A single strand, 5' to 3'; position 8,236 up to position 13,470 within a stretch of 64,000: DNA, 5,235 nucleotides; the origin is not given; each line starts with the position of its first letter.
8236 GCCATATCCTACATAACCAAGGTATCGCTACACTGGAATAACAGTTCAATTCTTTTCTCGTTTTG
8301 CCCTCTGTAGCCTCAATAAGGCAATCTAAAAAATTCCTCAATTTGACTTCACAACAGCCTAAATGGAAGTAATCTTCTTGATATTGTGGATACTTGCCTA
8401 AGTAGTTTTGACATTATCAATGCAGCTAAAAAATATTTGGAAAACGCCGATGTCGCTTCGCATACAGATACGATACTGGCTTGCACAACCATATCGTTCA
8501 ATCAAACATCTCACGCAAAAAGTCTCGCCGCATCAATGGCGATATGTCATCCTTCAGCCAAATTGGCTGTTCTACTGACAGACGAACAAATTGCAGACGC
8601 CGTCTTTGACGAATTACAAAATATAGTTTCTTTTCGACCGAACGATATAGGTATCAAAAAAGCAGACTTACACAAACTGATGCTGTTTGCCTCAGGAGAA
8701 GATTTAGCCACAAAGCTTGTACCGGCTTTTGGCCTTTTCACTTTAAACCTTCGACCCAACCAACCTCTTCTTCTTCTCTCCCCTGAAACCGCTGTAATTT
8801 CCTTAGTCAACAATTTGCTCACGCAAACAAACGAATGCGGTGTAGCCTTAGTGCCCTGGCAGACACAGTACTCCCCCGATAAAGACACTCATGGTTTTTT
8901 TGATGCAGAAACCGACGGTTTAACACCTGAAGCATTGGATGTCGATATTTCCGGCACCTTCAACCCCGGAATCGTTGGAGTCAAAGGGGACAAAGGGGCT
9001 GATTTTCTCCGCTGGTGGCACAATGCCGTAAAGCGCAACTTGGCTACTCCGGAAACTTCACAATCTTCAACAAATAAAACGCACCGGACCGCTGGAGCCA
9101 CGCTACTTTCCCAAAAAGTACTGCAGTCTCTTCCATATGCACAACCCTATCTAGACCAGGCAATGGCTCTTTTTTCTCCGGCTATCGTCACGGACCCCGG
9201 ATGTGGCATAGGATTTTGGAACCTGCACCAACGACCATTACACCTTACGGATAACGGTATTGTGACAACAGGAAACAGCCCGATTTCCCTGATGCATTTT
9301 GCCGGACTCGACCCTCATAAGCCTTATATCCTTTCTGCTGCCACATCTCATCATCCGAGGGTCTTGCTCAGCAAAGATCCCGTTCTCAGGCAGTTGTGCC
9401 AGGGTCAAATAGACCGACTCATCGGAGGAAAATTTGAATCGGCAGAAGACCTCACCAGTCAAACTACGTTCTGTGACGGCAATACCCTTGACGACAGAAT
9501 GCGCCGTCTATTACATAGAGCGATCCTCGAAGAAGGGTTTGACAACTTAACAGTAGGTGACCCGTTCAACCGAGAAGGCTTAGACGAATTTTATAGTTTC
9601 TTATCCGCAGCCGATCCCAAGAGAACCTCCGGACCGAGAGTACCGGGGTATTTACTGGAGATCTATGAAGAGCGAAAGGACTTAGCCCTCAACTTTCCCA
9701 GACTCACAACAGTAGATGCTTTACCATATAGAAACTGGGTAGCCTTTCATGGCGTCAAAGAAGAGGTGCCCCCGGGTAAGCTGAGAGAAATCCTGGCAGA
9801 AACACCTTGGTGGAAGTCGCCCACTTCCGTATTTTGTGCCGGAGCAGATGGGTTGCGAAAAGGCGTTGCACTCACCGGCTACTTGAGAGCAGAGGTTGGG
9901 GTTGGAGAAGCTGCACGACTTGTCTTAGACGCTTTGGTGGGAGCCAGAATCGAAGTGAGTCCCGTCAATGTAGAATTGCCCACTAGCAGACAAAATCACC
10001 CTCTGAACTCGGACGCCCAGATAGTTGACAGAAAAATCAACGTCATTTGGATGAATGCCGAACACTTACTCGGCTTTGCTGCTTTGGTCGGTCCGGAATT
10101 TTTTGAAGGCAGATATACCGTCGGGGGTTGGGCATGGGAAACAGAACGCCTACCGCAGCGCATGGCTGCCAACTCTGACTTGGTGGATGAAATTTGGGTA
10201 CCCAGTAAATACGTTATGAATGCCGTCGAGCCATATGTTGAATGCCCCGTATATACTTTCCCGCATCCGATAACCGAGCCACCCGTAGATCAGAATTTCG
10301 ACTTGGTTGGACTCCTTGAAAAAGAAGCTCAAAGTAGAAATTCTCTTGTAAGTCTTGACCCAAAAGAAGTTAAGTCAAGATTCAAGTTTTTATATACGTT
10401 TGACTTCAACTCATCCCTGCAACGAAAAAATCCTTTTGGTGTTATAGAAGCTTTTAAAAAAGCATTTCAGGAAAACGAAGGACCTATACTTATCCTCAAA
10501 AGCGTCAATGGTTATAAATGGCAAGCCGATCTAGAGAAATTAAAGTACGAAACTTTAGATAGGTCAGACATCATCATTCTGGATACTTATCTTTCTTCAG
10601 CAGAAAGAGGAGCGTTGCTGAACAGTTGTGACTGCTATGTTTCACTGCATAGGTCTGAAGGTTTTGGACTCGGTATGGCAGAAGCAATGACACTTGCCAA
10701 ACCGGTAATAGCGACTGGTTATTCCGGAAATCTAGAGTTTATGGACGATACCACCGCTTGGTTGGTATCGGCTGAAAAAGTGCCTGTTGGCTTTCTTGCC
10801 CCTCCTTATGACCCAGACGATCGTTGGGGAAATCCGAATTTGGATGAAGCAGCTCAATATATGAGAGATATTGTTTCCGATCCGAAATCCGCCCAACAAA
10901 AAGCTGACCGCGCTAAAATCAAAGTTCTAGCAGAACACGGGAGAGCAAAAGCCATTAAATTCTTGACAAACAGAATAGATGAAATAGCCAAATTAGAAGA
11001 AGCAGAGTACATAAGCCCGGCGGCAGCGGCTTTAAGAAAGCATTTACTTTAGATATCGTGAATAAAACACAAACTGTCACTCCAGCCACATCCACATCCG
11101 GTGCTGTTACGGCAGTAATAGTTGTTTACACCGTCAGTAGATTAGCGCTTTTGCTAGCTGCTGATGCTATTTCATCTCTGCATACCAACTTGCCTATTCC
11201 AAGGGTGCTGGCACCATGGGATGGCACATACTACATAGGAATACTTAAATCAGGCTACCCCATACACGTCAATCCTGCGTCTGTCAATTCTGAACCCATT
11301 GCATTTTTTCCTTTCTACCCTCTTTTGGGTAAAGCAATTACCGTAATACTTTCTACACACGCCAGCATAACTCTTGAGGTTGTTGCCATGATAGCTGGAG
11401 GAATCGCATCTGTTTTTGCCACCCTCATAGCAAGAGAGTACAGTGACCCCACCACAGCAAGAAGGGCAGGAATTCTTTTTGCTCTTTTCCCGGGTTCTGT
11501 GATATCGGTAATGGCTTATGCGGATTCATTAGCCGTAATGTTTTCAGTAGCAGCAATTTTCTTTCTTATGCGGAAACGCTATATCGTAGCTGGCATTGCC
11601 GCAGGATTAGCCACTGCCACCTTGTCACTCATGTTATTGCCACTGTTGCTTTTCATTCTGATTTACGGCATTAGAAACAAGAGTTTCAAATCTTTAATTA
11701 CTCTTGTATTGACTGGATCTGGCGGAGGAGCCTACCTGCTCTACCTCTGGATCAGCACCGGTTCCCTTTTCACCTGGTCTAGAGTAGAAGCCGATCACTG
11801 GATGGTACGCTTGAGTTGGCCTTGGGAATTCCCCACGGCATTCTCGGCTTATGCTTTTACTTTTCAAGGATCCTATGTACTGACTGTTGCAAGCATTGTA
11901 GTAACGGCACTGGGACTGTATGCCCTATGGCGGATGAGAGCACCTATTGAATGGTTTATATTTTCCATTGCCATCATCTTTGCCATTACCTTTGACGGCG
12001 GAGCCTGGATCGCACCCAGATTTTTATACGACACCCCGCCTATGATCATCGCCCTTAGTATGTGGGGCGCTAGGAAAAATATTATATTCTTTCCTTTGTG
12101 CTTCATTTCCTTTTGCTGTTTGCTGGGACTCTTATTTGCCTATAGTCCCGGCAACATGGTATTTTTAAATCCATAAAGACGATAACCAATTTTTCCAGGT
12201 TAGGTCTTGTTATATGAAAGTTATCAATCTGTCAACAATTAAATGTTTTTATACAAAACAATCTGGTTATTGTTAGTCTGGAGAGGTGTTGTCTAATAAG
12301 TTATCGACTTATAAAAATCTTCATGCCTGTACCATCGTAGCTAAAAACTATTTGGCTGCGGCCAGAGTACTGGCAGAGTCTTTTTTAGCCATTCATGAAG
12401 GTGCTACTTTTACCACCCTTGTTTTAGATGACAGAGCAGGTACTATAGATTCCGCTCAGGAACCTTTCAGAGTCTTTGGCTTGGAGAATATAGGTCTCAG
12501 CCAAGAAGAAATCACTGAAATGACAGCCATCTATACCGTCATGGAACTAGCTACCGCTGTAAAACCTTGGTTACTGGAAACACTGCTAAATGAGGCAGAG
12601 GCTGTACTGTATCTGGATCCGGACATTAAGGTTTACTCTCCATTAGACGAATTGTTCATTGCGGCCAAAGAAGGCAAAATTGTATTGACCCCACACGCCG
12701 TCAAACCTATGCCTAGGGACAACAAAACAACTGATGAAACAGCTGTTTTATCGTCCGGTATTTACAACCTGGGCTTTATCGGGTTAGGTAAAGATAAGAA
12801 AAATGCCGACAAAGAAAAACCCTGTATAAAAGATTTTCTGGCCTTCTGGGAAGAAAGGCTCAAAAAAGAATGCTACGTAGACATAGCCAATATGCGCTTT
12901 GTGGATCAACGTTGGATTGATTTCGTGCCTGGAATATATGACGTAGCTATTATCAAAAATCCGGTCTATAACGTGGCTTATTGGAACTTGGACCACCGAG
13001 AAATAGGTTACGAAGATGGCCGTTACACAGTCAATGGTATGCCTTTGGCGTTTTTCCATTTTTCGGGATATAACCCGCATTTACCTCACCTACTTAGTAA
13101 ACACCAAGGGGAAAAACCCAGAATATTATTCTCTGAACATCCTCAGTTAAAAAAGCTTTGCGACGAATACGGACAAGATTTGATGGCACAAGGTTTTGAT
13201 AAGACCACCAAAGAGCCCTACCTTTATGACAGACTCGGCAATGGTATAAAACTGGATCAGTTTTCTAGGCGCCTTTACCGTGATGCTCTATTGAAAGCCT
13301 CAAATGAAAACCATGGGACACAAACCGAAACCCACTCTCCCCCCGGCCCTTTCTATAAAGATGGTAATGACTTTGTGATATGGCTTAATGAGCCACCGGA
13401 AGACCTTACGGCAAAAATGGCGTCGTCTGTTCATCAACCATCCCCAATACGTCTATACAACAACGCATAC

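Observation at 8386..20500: Glycan-assembly island with polymerase-like GT modules fused or coupled to coiled-coil 'rulers' and capping-type methyltransferases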

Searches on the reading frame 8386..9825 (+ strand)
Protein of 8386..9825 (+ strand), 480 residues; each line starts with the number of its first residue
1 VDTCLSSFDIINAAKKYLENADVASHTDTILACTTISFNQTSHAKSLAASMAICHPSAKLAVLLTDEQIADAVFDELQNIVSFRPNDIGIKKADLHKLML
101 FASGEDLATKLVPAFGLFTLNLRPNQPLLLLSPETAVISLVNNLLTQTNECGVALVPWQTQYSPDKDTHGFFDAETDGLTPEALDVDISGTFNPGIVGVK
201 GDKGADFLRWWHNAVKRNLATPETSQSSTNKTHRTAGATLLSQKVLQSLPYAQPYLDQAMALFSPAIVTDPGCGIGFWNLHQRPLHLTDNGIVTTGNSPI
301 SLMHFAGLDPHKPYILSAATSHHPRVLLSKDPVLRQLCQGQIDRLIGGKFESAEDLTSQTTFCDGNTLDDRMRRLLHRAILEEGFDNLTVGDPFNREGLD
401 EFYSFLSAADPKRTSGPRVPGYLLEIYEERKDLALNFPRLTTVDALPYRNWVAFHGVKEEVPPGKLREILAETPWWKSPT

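Call 52: search_protein_families(library=pfam, proteins=[window:8386-9825:+], max_evalue=1)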
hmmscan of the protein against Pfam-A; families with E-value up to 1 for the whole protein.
window:8386-9825:+ (480 aa): 1 family
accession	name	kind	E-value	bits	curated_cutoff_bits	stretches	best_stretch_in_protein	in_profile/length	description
PF20956.2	DUF4931_C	-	0.15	12.4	28.6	1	61-116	36-90/119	Domain of unknown function (DUF4931) C-terminal domain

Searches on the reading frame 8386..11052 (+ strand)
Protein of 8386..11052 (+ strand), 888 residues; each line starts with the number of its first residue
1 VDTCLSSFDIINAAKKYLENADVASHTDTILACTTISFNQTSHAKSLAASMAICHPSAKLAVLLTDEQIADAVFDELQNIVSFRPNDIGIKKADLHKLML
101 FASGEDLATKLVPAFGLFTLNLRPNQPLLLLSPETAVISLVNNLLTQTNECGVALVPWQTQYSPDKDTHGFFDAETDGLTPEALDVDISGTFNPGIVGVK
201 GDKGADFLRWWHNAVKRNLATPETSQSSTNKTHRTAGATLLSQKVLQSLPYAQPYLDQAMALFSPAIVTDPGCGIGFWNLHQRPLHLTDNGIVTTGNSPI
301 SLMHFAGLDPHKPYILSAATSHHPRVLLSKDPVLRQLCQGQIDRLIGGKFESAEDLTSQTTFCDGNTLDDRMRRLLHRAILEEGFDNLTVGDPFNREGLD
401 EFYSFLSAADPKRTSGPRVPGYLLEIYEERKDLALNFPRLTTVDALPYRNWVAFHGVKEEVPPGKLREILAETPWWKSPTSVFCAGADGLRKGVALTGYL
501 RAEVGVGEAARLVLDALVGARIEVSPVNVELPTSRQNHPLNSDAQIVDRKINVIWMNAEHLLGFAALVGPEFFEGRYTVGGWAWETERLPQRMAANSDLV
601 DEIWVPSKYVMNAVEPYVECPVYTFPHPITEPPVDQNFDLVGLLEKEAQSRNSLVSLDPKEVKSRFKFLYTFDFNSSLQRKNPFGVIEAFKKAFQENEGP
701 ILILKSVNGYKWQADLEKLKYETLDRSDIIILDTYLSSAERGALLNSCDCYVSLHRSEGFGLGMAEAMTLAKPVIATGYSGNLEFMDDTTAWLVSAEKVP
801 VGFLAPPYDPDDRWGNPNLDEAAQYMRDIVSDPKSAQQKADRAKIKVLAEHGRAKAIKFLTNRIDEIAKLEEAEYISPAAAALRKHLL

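Call 4: search_protein_families(library=pfam, proteins=[window:8386-11052:+], max_evalue=0.01)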
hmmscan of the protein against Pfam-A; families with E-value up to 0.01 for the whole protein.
window:8386-11052:+ (888 aa): 3 families
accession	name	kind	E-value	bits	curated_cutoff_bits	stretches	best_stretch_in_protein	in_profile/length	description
PF00534.26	Glycos_transf_1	-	3.5e-11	43.4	26.4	1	679-811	26-146/172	Glycosyl transferases group 1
PF13692.12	Glyco_trans_1_4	-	8.9e-09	36.2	27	1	685-798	19-128/142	Glycosyl transferases group 1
PF20706.3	GT4-conflict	-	1.3e-06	28.2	26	1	738-856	272-381/385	Family 4 Glycosyltransferase in conflict systems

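Call 5: search_protein_families(library=ncbifam, proteins=[window:8386-11052:+], max_evalue=0.01)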
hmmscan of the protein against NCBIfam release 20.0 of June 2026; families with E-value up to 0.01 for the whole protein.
window:8386-11052:+ (888 aa): 5 families
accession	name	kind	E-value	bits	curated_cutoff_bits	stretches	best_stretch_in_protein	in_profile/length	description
TIGR04047.1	MSMEG_0565_glyc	hypoth_equivalog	0.00051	19.2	259.85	1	679-797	204-326/373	MSMEG_0565 family glycosyltransferase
NF041876.1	EPS_EpsE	equivalog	0.00066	19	400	1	722-797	270-346/389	exopolysaccharide biosynthesis GT4 family glycosyltransferase EpsE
TIGR02149.1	glgA_Coryne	subfamily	0.0011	18.2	302.4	1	722-843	258-366/391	glycogen synthase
NF053787.1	GlcN_PG_synth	equivalog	0.0033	16.3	480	1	727-796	241-310/361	N-acetylglucosaminyl phosphatidylglycerol synthase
TIGR03088.1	stp2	hypoth_equivalog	0.0052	15.9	409.05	1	743-791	268-317/374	TIGR03088 family PEP-CTERM/XrtA system glycosyltransferase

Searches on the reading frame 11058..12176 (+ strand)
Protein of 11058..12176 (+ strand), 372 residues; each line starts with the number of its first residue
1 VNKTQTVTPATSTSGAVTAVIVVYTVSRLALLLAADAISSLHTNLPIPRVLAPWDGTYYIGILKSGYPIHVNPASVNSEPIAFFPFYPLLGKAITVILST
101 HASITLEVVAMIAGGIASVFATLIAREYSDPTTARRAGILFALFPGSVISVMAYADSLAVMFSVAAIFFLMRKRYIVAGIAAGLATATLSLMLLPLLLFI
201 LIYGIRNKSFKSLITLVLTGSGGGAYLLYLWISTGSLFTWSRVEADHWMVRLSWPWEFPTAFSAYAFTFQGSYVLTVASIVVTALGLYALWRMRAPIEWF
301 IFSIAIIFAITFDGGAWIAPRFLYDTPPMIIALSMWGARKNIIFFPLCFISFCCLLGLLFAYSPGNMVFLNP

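Call 4: search_protein_families(library=pfam, proteins=[window:11058-12176:+], max_evalue=0.01)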
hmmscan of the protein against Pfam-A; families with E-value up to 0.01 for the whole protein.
window:11058-12176:+ (372 aa): 1 family
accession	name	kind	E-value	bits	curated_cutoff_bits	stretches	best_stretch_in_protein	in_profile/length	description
PF04188.19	Mannosyl_trans2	-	1e-05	25.5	22.4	1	51-195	58-205/443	Mannosyltransferase (PIG-V)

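Call 5: search_protein_families(library=ncbifam, proteins=[window:11058-12176:+], max_evalue=0.01)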
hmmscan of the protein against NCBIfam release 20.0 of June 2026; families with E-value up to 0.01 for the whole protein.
window:11058-12176:+ (372 aa): 0 families

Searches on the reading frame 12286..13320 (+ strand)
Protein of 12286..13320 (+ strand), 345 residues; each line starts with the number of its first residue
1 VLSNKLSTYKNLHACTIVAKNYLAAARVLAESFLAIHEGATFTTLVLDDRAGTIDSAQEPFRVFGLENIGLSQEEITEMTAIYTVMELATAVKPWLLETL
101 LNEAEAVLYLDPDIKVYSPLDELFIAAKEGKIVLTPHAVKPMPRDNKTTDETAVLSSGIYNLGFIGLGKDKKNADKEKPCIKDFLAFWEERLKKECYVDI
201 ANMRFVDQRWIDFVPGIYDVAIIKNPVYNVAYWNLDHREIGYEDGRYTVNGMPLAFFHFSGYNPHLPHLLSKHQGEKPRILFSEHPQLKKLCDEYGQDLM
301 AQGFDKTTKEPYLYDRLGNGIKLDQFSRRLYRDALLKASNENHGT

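Call 63: search_solved_structures(query=A5, max_evalue=10, show_alignments=2)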
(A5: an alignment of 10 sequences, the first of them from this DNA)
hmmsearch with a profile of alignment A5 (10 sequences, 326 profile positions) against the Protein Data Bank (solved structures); distinct sequences matched with E-value up to 10: 3.
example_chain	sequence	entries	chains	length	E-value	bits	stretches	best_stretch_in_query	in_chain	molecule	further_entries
3tzt_A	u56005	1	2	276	0.017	17.6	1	11-119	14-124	Glycosyl transferase family 8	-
1g9r_A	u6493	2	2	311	0.46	12.9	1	11-115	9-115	GLYCOSYL TRANSFERASE | GALACTOSYL TRANSFERASE LGTC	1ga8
1ss9_A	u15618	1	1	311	0.46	12.8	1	11-115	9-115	alpha-1,4-galactosyl transferase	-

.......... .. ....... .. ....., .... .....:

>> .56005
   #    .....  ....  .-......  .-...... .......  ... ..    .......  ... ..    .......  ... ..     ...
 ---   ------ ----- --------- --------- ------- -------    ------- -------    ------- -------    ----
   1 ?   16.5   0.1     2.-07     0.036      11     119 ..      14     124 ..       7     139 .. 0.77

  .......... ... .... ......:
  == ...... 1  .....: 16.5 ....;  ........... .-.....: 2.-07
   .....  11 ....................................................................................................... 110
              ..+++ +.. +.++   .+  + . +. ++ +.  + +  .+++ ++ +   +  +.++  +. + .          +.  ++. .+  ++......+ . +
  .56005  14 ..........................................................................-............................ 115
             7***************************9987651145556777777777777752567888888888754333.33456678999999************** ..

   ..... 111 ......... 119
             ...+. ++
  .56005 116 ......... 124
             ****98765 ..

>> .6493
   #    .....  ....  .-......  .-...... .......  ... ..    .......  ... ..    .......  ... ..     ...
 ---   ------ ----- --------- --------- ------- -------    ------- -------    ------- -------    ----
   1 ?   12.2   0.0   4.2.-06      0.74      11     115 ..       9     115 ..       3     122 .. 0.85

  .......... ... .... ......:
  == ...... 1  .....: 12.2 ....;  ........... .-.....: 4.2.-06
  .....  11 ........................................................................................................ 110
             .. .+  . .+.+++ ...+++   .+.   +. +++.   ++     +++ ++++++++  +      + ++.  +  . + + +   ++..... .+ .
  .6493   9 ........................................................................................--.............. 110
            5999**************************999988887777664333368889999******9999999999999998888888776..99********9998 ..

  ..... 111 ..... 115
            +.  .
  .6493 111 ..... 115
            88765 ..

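Call 87: search_protein_representatives(protein=window:12286-13320:+)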
Query: 345 residues. Proteins with E-value up to 0.001 (for the whole library): 6956; up to 1e-10: 4974; up to 1e-30: 2508. The best 150 are listed.
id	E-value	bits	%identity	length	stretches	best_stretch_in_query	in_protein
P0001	1.7e-232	786.9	100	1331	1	2-345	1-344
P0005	4.5e-116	404.0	59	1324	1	14-339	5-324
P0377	8.4e-108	376.8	53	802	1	11-339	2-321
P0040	4.1e-106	371.3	54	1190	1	10-340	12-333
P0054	9.6e-106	370.1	57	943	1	12-340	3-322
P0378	4.0e-102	358.2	50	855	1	12-340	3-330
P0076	3.5e-101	355.1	53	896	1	12-340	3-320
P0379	6.6e-101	354.1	52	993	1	12-338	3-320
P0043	1.2e-100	353.3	53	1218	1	12-338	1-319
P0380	3.5e-100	351.8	52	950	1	13-337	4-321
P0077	1.7e-97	342.9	51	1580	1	12-338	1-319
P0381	2.5e-96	339.1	49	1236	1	11-337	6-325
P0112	5.5e-96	338.0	50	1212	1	12-337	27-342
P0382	2.4e-95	335.9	34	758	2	13-333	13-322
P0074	2.6e-95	335.7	50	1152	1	12-340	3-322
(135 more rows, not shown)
